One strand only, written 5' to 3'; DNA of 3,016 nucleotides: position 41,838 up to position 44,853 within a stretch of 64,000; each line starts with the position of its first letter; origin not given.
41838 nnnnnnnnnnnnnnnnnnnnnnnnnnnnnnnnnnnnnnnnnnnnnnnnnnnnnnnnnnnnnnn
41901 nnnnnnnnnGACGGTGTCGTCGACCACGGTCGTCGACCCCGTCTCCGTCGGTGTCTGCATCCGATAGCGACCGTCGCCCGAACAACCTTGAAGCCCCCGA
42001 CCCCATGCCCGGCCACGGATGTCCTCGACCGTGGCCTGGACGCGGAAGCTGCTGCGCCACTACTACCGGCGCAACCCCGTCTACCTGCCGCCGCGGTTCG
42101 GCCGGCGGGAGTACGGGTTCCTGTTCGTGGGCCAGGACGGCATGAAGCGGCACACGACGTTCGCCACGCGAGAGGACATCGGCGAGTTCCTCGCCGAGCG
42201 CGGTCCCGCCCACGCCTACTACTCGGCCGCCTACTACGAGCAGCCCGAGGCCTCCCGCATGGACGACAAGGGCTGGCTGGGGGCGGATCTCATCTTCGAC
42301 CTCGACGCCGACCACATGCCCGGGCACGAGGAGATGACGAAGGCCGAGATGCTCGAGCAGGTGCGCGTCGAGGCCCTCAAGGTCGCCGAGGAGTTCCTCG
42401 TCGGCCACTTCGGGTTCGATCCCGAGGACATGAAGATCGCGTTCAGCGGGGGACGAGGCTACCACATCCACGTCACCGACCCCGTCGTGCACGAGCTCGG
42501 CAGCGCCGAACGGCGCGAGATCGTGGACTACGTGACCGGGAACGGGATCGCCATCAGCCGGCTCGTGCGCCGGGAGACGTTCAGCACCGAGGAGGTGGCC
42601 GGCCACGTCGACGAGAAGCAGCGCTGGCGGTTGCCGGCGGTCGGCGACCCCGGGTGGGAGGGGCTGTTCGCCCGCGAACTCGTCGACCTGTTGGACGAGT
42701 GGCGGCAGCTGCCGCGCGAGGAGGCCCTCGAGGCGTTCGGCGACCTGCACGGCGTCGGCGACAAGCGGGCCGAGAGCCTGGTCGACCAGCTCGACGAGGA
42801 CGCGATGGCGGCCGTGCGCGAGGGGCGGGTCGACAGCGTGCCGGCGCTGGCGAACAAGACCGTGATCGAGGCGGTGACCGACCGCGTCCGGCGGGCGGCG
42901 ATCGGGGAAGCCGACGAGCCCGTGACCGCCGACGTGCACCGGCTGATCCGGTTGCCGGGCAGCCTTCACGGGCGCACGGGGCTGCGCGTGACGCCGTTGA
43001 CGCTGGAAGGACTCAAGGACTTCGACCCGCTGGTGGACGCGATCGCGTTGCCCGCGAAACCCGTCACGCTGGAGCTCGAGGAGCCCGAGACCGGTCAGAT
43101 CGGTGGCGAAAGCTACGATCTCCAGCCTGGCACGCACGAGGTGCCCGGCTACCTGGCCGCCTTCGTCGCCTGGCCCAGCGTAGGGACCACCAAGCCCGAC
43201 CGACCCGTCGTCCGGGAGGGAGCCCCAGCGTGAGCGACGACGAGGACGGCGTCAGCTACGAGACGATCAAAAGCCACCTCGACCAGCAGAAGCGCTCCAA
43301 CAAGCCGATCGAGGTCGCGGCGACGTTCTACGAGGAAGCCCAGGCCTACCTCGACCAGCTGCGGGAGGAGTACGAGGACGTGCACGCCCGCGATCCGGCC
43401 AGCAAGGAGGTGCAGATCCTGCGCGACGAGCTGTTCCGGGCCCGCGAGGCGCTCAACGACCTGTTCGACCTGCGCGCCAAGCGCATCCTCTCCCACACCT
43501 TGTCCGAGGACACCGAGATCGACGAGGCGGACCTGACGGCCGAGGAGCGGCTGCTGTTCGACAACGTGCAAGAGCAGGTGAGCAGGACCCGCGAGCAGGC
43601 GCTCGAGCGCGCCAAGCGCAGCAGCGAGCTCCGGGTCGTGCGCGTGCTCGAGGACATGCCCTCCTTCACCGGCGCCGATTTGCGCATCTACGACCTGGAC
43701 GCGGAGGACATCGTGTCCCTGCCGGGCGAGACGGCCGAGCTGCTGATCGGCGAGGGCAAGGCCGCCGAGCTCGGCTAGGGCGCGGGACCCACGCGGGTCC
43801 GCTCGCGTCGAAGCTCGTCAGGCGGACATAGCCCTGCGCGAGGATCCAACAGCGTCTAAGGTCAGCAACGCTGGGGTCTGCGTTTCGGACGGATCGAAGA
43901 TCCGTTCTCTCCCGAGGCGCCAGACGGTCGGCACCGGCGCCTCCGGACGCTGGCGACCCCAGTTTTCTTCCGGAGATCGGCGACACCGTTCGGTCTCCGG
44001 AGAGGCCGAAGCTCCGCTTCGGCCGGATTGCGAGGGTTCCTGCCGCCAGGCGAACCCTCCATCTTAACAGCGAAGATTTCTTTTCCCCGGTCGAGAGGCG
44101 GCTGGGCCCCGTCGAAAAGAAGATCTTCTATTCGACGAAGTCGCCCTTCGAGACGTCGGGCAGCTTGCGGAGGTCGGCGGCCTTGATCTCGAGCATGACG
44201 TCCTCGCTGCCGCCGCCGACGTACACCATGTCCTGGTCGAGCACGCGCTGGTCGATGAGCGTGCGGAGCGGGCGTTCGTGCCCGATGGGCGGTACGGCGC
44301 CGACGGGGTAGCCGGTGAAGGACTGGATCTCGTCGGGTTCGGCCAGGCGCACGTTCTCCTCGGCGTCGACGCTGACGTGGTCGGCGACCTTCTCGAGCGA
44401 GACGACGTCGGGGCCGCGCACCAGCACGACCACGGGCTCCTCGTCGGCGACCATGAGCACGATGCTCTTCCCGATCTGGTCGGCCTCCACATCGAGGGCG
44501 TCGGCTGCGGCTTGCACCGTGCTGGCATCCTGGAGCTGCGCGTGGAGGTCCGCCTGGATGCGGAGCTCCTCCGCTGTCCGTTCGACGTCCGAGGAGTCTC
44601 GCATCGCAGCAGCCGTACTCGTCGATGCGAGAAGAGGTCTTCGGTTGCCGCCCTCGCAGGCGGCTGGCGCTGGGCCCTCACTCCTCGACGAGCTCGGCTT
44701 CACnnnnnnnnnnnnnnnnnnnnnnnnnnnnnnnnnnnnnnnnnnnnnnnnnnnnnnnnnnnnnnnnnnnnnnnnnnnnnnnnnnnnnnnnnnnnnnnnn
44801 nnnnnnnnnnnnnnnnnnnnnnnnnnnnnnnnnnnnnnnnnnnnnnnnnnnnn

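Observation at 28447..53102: Family A: modular multi-hairpin element in three copies, always downstream and in sense of a gene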

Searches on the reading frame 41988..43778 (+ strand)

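Call 12: search_protein_families(library=pfam, proteins=[window:41988-43778:+])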
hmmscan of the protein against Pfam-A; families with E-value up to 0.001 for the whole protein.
window:41988-43778:+ (596 aa): 2 families
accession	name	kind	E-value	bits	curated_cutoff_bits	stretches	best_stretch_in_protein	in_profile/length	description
PF22090.1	Gins51_C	-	3.8e-06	27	27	1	550-594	2-47/48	Gins51, C-terminal domain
PF05916.17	Sld5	-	0.00081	20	22.3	1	461-535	15-98/102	GINS complex protein helical bundle domain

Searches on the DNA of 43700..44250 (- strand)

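Call 13: search_dna_similar(query=window:43800-44135:-, collection=plasmids, mode=distant, max_rows=40, max_evalue=0.001)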
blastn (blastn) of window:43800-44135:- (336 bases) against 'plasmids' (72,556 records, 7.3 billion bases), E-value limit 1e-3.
No match.

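Call 45: search_dna_similar(query=window:43800-44135:-, collection=phages, mode=distant, max_evalue=0.01)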
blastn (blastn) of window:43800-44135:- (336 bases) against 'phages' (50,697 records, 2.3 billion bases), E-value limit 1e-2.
No match.

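Call 46: search_rna_families(source=window, start=43700, end=44250, threshold=evalue, max_evalue=10)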
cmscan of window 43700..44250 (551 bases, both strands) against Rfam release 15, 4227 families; matches with E-value up to 10: 5.
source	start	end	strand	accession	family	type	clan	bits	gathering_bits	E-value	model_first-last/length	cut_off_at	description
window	43913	43983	+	RF02992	hya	Cis-reg;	-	18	56.8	1.4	1-72/72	no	hya RNA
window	43764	43836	-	RF02275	Hammerhead_HH9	Gene; ribozyme;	CL00010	15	52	1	1-77/77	no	Hammerhead ribozyme HH9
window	43915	43942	-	RF00507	Corona_FSE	Cis-reg; frameshift_element;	-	14.4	46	2.8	8-35/78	no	Coronavirus frameshifting stimulation element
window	43991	44062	-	RF01075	TLS-PK1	Cis-reg;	-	13.1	80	7.6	1-97/97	no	Pseudoknot of tRNA-like structure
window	43931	43971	-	RF02248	Six3os1_3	Gene; lncRNA;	-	10.2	40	4.9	1-75/75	no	Six3os1 conserved region 3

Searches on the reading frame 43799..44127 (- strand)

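Call 57: search_protein_representatives(alignment_id=A4)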
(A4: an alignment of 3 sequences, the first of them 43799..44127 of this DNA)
Query: 3 sequences, 71 profile positions. Proteins with E-value up to 0.001 (for the whole library): 2; up to 1e-10: 0; up to 1e-30: 0. The best 2 are listed.
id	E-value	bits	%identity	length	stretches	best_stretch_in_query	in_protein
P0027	2.7e-08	50.2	-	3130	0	-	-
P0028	1.9e-05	41.1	-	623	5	1-31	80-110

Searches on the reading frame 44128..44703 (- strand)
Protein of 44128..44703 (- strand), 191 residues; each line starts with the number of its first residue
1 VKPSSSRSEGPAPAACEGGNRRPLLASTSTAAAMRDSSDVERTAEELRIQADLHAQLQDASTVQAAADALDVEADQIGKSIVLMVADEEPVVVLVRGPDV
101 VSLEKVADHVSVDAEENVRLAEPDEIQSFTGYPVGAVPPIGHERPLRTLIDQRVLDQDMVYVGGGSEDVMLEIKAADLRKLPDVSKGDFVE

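Call 12: search_protein_families(library=pfam, proteins=[window:44128-44703:-])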
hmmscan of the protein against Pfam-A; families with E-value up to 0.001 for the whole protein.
window:44128-44703:- (191 aa): 1 family
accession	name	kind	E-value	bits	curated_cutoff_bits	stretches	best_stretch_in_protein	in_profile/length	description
PF04073.20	tRNA_edit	-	6.2e-28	97.8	25.5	1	59-181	3-123/123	Aminoacyl-tRNA editing domain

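Call 39: find_homologous_proteins(query=window:44131-44703:-, max_evalue=1e-30)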
Query window:44131-44703:- (191 aa): 26 proteins with E <= 1e-30 among 1103 candidates.
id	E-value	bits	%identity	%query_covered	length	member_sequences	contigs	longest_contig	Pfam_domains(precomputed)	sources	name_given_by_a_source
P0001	5.0e-91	321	100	83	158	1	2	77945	PF04073.21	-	-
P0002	5.5e-91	321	95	86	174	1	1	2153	PF04073.21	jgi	jgi:Cys-tRNA(Pro) deacylase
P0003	3.0e-81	289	90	83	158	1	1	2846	PF04073.21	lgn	-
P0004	2.8e-79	283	86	84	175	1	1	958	PF04073.21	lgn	-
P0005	1.4e-76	274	87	82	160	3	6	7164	PF04073.21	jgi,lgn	jgi:Cys-tRNA(Pro) deacylase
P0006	4.6e-76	273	84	83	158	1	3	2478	PF04073.21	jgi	jgi:Cys-tRNA(Pro) deacylase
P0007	6.3e-74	266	85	83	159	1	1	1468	PF04073.21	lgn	-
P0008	4.4e-65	237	73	84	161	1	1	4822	PF04073.21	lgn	-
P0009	5.0e-65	237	75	83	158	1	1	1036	PF04073.21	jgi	jgi:Cys-tRNA(Pro) deacylase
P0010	1.2e-63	232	71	82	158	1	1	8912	PF04073.21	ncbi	-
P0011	7.1e-63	230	71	82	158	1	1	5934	PF04073.21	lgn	-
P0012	8.0e-63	229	72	82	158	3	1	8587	PF04073.21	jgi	-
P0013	1.9e-60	222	68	83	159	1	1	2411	PF04073.21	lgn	-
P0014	3.8e-60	221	66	83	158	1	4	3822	PF04073.21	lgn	-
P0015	7.7e-60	220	65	90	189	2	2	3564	PF04073.21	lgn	-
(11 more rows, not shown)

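Call 40: find_encoding_contigs(protein=P0003, flank=3000, max_places=4)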
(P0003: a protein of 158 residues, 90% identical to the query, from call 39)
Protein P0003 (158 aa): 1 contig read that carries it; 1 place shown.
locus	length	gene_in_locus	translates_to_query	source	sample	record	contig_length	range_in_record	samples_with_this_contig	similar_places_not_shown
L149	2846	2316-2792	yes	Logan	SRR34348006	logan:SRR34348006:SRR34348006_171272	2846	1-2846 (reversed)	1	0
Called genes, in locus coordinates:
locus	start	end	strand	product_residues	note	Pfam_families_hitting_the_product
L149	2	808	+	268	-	?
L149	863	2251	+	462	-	PF00924:MS_channel_2nd, PF21082:MS_channel_3rd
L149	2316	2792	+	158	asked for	PF04073:tRNA_edit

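Call 41: find_encoding_contigs(protein=P0005, flank=5000, max_places=6)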
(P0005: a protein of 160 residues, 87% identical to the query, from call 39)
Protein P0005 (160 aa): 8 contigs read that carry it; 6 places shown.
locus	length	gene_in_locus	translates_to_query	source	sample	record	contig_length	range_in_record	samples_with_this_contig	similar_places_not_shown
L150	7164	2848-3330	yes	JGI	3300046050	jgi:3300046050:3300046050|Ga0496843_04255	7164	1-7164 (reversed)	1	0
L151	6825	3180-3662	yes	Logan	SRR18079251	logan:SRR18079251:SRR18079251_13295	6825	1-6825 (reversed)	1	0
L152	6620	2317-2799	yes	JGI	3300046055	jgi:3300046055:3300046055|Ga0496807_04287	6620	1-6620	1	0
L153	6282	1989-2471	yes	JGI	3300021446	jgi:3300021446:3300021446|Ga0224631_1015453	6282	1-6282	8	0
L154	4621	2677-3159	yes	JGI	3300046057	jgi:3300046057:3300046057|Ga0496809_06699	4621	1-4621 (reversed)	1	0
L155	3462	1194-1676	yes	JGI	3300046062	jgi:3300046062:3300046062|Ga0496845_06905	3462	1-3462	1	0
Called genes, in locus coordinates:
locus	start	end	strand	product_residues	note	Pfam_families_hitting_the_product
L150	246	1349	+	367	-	PF07885:Ion_trans_2, PF02254:TrkA_N, PF02080:TrkA_C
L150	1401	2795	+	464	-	PF00924:MS_channel_2nd, PF21082:MS_channel_3rd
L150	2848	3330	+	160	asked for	PF04073:tRNA_edit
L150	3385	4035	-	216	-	-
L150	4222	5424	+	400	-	-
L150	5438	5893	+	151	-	-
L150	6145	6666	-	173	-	-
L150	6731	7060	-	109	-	PF05495:zf-CHY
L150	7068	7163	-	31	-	?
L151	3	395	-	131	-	?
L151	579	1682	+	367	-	PF07885:Ion_trans_2, PF02254:TrkA_N, PF02080:TrkA_C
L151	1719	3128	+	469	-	PF00924:MS_channel_2nd, PF21082:MS_channel_3rd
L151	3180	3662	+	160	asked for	PF04073:tRNA_edit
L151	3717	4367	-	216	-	-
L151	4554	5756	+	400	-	-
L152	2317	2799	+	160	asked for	PF04073:tRNA_edit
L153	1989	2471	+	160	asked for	PF04073:tRNA_edit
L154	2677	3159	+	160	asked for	PF04073:tRNA_edit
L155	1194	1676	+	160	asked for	PF04073:tRNA_edit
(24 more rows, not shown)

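Call 42: find_encoding_contigs(protein=P0006, flank=3000, max_places=4)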
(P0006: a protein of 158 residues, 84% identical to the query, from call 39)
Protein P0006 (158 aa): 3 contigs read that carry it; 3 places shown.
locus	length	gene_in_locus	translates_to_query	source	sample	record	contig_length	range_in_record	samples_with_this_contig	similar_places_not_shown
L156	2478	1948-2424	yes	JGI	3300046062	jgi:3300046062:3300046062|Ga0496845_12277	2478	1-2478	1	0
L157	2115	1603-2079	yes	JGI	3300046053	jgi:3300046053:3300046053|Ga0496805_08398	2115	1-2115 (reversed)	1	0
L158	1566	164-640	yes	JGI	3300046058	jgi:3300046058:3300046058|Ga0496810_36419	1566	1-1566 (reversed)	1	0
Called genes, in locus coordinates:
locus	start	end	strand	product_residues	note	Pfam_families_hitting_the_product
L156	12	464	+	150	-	PF02080:TrkA_C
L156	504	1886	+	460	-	PF00924:MS_channel_2nd, PF21082:MS_channel_3rd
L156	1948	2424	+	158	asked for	PF04073:tRNA_edit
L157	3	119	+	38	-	?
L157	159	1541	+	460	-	PF00924:MS_channel_2nd, PF21082:MS_channel_3rd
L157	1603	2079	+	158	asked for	PF04073:tRNA_edit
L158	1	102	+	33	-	?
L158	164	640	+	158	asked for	PF04073:tRNA_edit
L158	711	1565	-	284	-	?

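Call 51: find_encoding_contigs(protein=P0002, flank=3000, max_places=4)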
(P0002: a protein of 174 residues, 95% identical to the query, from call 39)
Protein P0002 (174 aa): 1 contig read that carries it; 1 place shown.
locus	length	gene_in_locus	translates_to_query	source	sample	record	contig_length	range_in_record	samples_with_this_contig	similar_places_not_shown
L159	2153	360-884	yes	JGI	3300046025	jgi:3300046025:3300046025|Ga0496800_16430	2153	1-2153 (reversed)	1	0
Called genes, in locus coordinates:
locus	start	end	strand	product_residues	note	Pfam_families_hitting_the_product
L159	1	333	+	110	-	?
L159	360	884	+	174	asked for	PF04073:tRNA_edit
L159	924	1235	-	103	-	PF12762:DDE_Tnp_IS1595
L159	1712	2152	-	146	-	?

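Call 74: find_encoding_contigs(protein=P0007, flank=3000, max_places=4)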
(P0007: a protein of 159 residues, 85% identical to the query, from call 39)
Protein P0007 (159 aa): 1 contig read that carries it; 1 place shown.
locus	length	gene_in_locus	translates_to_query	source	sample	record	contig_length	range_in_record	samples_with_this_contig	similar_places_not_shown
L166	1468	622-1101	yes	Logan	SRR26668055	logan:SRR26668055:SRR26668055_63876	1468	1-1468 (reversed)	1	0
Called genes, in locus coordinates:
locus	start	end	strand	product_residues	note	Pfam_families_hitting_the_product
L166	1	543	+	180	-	?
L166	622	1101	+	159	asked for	PF04073:tRNA_edit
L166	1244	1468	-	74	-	?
